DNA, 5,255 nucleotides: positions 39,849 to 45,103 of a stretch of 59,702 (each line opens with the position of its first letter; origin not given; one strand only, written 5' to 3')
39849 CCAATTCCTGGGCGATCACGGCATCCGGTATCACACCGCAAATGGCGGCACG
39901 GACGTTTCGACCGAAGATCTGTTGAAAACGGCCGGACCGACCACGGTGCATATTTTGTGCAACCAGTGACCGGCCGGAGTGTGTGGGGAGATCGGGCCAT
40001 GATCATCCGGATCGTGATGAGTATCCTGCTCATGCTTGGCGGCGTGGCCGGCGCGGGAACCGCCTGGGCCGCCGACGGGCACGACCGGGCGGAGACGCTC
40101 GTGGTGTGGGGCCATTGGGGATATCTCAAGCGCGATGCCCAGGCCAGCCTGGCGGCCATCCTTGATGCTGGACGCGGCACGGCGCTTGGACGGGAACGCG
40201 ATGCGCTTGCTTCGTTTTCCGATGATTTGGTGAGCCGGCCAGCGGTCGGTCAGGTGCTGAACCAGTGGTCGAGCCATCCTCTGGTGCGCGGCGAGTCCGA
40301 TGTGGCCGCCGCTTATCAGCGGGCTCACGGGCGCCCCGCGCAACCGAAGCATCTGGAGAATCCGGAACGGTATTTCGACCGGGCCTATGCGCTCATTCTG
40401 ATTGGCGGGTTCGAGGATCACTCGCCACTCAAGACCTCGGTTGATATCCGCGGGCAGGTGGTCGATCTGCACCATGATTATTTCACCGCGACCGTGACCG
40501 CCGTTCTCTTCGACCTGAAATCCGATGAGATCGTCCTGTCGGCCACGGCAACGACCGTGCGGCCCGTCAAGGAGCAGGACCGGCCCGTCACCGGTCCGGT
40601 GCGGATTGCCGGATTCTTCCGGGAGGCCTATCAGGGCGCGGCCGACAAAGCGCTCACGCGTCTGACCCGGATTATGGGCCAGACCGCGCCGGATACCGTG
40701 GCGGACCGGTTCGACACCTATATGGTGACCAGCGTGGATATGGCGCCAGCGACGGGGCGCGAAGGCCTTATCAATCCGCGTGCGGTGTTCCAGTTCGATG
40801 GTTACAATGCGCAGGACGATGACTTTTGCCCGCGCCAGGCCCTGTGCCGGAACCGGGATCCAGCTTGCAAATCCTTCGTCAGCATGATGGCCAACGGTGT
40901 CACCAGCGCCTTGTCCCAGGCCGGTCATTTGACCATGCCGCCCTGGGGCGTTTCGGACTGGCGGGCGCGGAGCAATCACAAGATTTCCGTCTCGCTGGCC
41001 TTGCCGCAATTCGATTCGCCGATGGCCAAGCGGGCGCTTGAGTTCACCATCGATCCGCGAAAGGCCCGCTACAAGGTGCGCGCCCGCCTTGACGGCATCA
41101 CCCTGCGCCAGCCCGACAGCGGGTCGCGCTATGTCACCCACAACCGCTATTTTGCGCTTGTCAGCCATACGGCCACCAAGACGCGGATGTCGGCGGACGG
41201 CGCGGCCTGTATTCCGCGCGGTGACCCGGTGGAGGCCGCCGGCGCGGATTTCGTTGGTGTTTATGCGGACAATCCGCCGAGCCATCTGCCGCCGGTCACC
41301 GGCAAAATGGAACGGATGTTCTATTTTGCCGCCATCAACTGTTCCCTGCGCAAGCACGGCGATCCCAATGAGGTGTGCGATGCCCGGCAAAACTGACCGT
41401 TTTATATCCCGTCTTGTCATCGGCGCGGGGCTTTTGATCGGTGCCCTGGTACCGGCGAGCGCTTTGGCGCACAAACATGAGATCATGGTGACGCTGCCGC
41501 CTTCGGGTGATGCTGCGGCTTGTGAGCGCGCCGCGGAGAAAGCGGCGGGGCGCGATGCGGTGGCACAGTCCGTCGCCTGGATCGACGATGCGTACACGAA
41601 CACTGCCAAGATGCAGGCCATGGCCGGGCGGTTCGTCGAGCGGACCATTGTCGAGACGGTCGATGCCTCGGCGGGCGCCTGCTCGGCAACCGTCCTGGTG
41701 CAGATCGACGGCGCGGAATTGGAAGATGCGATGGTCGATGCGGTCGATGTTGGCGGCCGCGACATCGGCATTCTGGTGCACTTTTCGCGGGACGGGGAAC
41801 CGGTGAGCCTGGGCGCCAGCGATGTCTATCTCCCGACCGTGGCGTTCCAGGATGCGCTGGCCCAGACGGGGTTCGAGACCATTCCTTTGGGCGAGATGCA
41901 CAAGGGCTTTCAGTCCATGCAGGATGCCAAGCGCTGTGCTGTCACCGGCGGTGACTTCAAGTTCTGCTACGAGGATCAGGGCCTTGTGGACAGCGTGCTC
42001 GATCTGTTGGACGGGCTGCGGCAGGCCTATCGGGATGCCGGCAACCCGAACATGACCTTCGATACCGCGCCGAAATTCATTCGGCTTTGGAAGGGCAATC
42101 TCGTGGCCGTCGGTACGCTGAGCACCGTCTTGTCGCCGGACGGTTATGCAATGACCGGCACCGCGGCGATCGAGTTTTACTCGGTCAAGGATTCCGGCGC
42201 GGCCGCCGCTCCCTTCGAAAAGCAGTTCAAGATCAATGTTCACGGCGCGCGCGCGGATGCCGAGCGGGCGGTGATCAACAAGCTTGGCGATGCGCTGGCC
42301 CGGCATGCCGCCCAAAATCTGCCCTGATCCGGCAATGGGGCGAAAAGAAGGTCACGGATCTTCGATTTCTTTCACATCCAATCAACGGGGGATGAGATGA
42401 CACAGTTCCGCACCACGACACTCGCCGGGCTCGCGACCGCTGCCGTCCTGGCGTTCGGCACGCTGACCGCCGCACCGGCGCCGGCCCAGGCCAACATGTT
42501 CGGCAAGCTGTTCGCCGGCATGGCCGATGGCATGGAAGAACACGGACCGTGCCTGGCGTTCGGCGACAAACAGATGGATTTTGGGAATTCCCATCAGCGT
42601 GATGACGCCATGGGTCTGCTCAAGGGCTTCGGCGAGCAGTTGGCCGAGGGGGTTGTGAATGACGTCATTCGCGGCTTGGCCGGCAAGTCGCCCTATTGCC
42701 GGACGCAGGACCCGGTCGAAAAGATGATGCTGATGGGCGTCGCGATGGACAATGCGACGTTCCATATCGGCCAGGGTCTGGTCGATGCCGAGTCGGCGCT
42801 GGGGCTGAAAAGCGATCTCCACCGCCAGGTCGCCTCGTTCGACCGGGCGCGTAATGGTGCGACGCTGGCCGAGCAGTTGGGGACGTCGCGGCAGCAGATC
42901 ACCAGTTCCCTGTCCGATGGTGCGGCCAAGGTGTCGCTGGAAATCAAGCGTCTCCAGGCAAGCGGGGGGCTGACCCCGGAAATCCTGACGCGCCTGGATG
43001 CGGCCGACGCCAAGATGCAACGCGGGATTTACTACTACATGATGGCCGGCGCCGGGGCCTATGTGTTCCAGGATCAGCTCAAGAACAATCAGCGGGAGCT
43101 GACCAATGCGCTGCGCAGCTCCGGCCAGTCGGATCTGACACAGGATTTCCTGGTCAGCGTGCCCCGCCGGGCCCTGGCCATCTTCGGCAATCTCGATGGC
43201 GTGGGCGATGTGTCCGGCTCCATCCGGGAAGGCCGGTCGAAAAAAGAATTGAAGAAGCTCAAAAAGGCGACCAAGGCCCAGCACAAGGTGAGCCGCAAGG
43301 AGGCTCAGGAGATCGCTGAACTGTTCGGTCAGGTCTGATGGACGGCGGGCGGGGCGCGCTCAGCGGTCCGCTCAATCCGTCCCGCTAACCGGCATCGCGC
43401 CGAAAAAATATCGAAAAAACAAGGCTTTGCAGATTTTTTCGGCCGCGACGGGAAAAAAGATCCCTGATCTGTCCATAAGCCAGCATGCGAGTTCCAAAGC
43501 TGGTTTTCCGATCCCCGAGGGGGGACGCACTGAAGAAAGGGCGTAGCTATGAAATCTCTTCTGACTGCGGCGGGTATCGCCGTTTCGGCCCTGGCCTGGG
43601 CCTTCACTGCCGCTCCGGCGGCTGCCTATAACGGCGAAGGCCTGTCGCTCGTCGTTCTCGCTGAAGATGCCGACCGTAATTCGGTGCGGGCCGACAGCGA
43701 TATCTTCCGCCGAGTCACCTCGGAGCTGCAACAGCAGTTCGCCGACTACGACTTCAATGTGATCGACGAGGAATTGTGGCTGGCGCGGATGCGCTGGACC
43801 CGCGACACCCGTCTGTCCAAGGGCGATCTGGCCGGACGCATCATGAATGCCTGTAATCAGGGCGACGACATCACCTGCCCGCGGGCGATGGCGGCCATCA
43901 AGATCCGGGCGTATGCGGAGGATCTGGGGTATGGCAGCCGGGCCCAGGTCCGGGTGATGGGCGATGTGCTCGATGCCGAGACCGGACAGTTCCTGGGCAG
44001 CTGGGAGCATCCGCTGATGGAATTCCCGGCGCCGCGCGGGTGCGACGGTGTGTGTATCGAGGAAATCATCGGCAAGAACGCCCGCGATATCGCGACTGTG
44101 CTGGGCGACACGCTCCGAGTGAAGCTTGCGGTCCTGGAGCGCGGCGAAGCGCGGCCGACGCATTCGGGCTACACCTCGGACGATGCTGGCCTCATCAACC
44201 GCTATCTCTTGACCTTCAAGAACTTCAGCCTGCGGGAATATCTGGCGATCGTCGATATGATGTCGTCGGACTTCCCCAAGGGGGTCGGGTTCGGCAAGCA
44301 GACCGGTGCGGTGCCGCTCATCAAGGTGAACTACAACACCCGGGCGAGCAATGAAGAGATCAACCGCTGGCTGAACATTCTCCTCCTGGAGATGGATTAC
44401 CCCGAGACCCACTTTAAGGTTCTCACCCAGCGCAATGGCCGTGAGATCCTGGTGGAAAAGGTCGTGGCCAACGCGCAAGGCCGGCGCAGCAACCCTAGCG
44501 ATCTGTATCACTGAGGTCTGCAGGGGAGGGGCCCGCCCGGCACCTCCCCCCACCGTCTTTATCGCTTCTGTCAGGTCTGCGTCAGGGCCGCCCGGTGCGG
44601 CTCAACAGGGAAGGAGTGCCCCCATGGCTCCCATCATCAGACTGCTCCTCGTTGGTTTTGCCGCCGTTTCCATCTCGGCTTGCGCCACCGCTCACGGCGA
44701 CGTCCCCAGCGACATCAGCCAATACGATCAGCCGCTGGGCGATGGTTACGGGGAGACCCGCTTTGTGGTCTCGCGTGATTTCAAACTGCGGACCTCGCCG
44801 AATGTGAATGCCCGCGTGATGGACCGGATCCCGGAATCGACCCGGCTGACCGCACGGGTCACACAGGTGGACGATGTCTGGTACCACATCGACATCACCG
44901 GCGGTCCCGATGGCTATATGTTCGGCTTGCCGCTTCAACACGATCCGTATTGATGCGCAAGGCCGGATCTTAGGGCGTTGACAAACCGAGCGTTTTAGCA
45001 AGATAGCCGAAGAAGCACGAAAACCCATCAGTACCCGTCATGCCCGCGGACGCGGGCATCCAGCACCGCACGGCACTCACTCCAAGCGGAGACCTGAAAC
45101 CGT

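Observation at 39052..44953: Cluster of six exported proteins (trypsin-like protease, four unknowns, SH3 lipoprotein) with no assignable function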

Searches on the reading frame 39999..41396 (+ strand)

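Call 5: search_protein_families(library=pfam, proteins=[window:39999-41396:+], max_evalue=0.1)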
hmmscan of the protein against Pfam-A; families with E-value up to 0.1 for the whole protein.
window:39999-41396:+ (465 aa): 0 families

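Call 7: search_protein_families(library=padloc, proteins=[window:39999-41396:+], max_evalue=0.1)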
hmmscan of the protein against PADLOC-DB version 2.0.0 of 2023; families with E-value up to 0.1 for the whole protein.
window:39999-41396:+ (465 aa): 0 families

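Call 8: search_protein_families(library=ncbifam, proteins=[window:39999-41396:+], max_evalue=0.1)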
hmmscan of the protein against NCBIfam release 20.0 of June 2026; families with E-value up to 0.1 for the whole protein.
window:39999-41396:+ (465 aa): 1 family
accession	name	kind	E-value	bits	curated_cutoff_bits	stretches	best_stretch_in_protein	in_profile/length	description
NF007755.0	PRK10436.1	equivalog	0.03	13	617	1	329-373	84-128/465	type II secretion system protein GspE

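Call 56: search_protein_families(library=pfam, proteins=[L012:5630-7750:+, L012:7747-9090:+, L012:9137-9634:+, L012:15885-16859:+, L012:17538-18995:+, L012:19050-19988:+, L012:20208-21071:+, L012:3282-4040:+, L012:4055-4579:+, L012:4609-5016:+], max_evalue=0.05)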
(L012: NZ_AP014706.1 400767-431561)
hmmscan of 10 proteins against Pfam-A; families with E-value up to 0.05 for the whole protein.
L012:5630-7750:+ (706 aa): 3 families
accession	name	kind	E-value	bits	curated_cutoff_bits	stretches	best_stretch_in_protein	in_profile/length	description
PF08238.18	Sel1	-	2.5e-19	69.4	30.7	3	503-537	2-36/36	Sel1 repeat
PF00656.27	Peptidase_C14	-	1.3e-09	38.6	21.4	1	57-204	3-131/233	Caspase domain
PF01471.23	PG_binding_1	-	0.012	16.2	23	1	665-699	3-37/57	Putative peptidoglycan binding domain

L012:7747-9090:+ (447 aa): 0 families

L012:9137-9634:+ (165 aa): 0 families

L012:15885-16859:+ (324 aa): 0 families

L012:17538-18995:+ (485 aa): 0 families

L012:19050-19988:+ (312 aa): 0 families

L012:20208-21071:+ (287 aa): 0 families

L012:3282-4040:+ (252 aa): 0 families

L012:4055-4579:+ (174 aa): 0 families

L012:4609-5016:+ (135 aa): 0 families

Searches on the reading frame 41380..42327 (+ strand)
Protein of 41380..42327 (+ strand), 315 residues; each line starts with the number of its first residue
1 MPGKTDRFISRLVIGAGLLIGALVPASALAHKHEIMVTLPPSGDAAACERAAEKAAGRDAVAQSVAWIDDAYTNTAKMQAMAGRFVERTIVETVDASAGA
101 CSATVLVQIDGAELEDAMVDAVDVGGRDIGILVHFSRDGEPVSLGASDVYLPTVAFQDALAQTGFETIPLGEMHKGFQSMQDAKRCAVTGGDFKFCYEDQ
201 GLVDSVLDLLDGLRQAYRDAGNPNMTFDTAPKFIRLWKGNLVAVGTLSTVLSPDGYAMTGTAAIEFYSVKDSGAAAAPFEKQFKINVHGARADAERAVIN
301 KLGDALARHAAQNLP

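Call 5: search_protein_families(library=pfam, proteins=[window:41380-42327:+], max_evalue=0.1)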
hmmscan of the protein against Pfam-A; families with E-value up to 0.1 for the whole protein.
window:41380-42327:+ (315 aa): 0 families

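Call 7: search_protein_families(library=padloc, proteins=[window:41380-42327:+], max_evalue=0.1)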
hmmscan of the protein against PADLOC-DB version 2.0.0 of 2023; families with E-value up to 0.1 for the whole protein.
window:41380-42327:+ (315 aa): 0 families

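Call 8: search_protein_families(library=ncbifam, proteins=[window:41380-42327:+], max_evalue=0.1)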
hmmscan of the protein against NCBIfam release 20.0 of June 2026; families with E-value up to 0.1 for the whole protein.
window:41380-42327:+ (315 aa): 0 families

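Call 56: search_protein_families(library=pfam, proteins=[L012:5630-7750:+, L012:7747-9090:+, L012:9137-9634:+, L012:15885-16859:+, L012:17538-18995:+, L012:19050-19988:+, L012:20208-21071:+, L012:3282-4040:+, L012:4055-4579:+, L012:4609-5016:+], max_evalue=0.05)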
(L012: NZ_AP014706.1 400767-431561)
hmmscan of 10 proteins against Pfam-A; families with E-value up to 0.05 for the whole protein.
L012:5630-7750:+ (706 aa): 3 families
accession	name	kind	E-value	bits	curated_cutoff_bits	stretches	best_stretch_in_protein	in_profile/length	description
PF08238.18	Sel1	-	2.5e-19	69.4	30.7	3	503-537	2-36/36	Sel1 repeat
PF00656.27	Peptidase_C14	-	1.3e-09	38.6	21.4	1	57-204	3-131/233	Caspase domain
PF01471.23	PG_binding_1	-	0.012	16.2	23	1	665-699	3-37/57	Putative peptidoglycan binding domain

L012:7747-9090:+ (447 aa): 0 families

L012:9137-9634:+ (165 aa): 0 families

L012:15885-16859:+ (324 aa): 0 families

L012:17538-18995:+ (485 aa): 0 families

L012:19050-19988:+ (312 aa): 0 families

L012:20208-21071:+ (287 aa): 0 families

L012:3282-4040:+ (252 aa): 0 families

L012:4055-4579:+ (174 aa): 0 families

L012:4609-5016:+ (135 aa): 0 families

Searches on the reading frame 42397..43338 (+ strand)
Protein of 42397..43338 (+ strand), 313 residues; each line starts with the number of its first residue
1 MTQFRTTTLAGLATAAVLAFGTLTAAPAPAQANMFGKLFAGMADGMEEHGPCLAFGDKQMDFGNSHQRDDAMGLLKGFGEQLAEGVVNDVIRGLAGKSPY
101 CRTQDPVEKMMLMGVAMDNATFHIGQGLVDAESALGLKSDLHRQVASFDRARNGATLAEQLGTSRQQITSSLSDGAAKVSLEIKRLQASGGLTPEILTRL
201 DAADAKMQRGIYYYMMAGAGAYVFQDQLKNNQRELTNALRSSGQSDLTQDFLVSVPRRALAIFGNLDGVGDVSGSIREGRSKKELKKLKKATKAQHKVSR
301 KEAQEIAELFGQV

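Call 5: search_protein_families(library=pfam, proteins=[window:42397-43338:+], max_evalue=0.1)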
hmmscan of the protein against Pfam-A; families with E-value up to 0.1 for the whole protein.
window:42397-43338:+ (313 aa): 0 families

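Call 7: search_protein_families(library=padloc, proteins=[window:42397-43338:+], max_evalue=0.1)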
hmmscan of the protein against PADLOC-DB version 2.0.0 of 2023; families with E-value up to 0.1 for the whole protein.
window:42397-43338:+ (313 aa): 1 family
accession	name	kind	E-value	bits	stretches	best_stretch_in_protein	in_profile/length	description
PDLC03423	REase_II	-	0.027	12.1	0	156-235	20-100/285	Type II restriction enzyme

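Call 8: search_protein_families(library=ncbifam, proteins=[window:42397-43338:+], max_evalue=0.1)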
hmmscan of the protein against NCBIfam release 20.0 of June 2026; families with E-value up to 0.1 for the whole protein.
window:42397-43338:+ (313 aa): 0 families

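Call 56: search_protein_families(library=pfam, proteins=[L012:5630-7750:+, L012:7747-9090:+, L012:9137-9634:+, L012:15885-16859:+, L012:17538-18995:+, L012:19050-19988:+, L012:20208-21071:+, L012:3282-4040:+, L012:4055-4579:+, L012:4609-5016:+], max_evalue=0.05)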
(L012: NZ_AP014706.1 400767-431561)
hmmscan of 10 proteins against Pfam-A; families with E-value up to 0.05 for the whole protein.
L012:5630-7750:+ (706 aa): 3 families
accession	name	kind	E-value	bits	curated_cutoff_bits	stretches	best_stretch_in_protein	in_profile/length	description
PF08238.18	Sel1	-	2.5e-19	69.4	30.7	3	503-537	2-36/36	Sel1 repeat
PF00656.27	Peptidase_C14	-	1.3e-09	38.6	21.4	1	57-204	3-131/233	Caspase domain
PF01471.23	PG_binding_1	-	0.012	16.2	23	1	665-699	3-37/57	Putative peptidoglycan binding domain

L012:7747-9090:+ (447 aa): 0 families

L012:9137-9634:+ (165 aa): 0 families

L012:15885-16859:+ (324 aa): 0 families

L012:17538-18995:+ (485 aa): 0 families

L012:19050-19988:+ (312 aa): 0 families

L012:20208-21071:+ (287 aa): 0 families

L012:3282-4040:+ (252 aa): 0 families

L012:4055-4579:+ (174 aa): 0 families

L012:4609-5016:+ (135 aa): 0 families

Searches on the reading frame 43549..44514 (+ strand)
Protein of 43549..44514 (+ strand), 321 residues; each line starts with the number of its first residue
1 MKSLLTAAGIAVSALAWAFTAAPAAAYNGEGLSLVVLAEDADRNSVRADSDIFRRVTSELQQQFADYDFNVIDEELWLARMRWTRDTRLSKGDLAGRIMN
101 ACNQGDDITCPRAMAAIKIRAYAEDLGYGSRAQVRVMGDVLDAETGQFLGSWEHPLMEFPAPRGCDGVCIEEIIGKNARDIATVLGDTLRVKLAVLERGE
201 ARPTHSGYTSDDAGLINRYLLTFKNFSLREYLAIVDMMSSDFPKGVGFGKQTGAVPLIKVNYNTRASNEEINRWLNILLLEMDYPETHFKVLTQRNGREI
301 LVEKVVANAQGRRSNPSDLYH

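Call 5: search_protein_families(library=pfam, proteins=[window:43549-44514:+], max_evalue=0.1)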
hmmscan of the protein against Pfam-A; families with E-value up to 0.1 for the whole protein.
window:43549-44514:+ (321 aa): 1 family
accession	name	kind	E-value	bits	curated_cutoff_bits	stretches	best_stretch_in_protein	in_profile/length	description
PF22464.2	Spike_JR1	-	0.046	14.6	26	0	95-135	8-48/78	Spike protein P1, first jelly-roll domain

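Call 7: search_protein_families(library=padloc, proteins=[window:43549-44514:+], max_evalue=0.1)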
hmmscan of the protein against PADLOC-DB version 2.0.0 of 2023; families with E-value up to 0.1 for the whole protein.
window:43549-44514:+ (321 aa): 0 families

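Call 8: search_protein_families(library=ncbifam, proteins=[window:43549-44514:+], max_evalue=0.1)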
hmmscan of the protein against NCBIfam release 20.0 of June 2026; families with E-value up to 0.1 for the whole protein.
window:43549-44514:+ (321 aa): 0 families

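Call 56: search_protein_families(library=pfam, proteins=[L012:5630-7750:+, L012:7747-9090:+, L012:9137-9634:+, L012:15885-16859:+, L012:17538-18995:+, L012:19050-19988:+, L012:20208-21071:+, L012:3282-4040:+, L012:4055-4579:+, L012:4609-5016:+], max_evalue=0.05)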
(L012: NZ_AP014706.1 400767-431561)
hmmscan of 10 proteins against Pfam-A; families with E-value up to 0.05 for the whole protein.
L012:5630-7750:+ (706 aa): 3 families
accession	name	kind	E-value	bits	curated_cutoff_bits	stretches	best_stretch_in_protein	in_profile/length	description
PF08238.18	Sel1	-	2.5e-19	69.4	30.7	3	503-537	2-36/36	Sel1 repeat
PF00656.27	Peptidase_C14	-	1.3e-09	38.6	21.4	1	57-204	3-131/233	Caspase domain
PF01471.23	PG_binding_1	-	0.012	16.2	23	1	665-699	3-37/57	Putative peptidoglycan binding domain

L012:7747-9090:+ (447 aa): 0 families

L012:9137-9634:+ (165 aa): 0 families

L012:15885-16859:+ (324 aa): 0 families

L012:17538-18995:+ (485 aa): 0 families

L012:19050-19988:+ (312 aa): 0 families

L012:20208-21071:+ (287 aa): 0 families

L012:3282-4040:+ (252 aa): 0 families

L012:4055-4579:+ (174 aa): 0 families

L012:4609-5016:+ (135 aa): 0 families

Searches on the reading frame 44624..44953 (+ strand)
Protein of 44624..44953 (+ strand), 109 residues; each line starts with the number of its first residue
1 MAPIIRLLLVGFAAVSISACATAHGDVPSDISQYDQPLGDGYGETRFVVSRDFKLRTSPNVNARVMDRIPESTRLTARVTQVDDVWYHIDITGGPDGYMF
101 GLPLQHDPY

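Call 5: search_protein_families(library=pfam, proteins=[window:44624-44953:+], max_evalue=0.1)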
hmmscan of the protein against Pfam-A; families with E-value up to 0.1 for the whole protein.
window:44624-44953:+ (109 aa): 1 family
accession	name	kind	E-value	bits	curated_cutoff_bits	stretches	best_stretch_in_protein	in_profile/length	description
PF08239.17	SH3_3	-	0.00012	22.6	27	1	54-100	4-49/54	Bacterial SH3 domain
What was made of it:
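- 44624..44953 (+): SH3-domain lipoprotein (109 aa, lipobox ISA-C20). Pfam SH3_3 E 1.2e-4, below the curated cut-off (call 5).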

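Call 7: search_protein_families(library=padloc, proteins=[window:44624-44953:+], max_evalue=0.1)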
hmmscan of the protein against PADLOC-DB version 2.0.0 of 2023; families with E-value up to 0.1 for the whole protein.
window:44624-44953:+ (109 aa): 0 families

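Call 8: search_protein_families(library=ncbifam, proteins=[window:44624-44953:+], max_evalue=0.1)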
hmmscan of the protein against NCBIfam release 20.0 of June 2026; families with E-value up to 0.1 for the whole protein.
window:44624-44953:+ (109 aa): 0 families

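Call 56: search_protein_families(library=pfam, proteins=[L012:5630-7750:+, L012:7747-9090:+, L012:9137-9634:+, L012:15885-16859:+, L012:17538-18995:+, L012:19050-19988:+, L012:20208-21071:+, L012:3282-4040:+, L012:4055-4579:+, L012:4609-5016:+], max_evalue=0.05)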
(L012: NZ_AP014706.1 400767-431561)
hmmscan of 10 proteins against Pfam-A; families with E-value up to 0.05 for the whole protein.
L012:5630-7750:+ (706 aa): 3 families
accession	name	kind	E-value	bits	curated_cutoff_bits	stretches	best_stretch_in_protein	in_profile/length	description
PF08238.18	Sel1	-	2.5e-19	69.4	30.7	3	503-537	2-36/36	Sel1 repeat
PF00656.27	Peptidase_C14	-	1.3e-09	38.6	21.4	1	57-204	3-131/233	Caspase domain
PF01471.23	PG_binding_1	-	0.012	16.2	23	1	665-699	3-37/57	Putative peptidoglycan binding domain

L012:7747-9090:+ (447 aa): 0 families

L012:9137-9634:+ (165 aa): 0 families

L012:15885-16859:+ (324 aa): 0 families

L012:17538-18995:+ (485 aa): 0 families

L012:19050-19988:+ (312 aa): 0 families

L012:20208-21071:+ (287 aa): 0 families

L012:3282-4040:+ (252 aa): 0 families

L012:4055-4579:+ (174 aa): 0 families

L012:4609-5016:+ (135 aa): 0 families
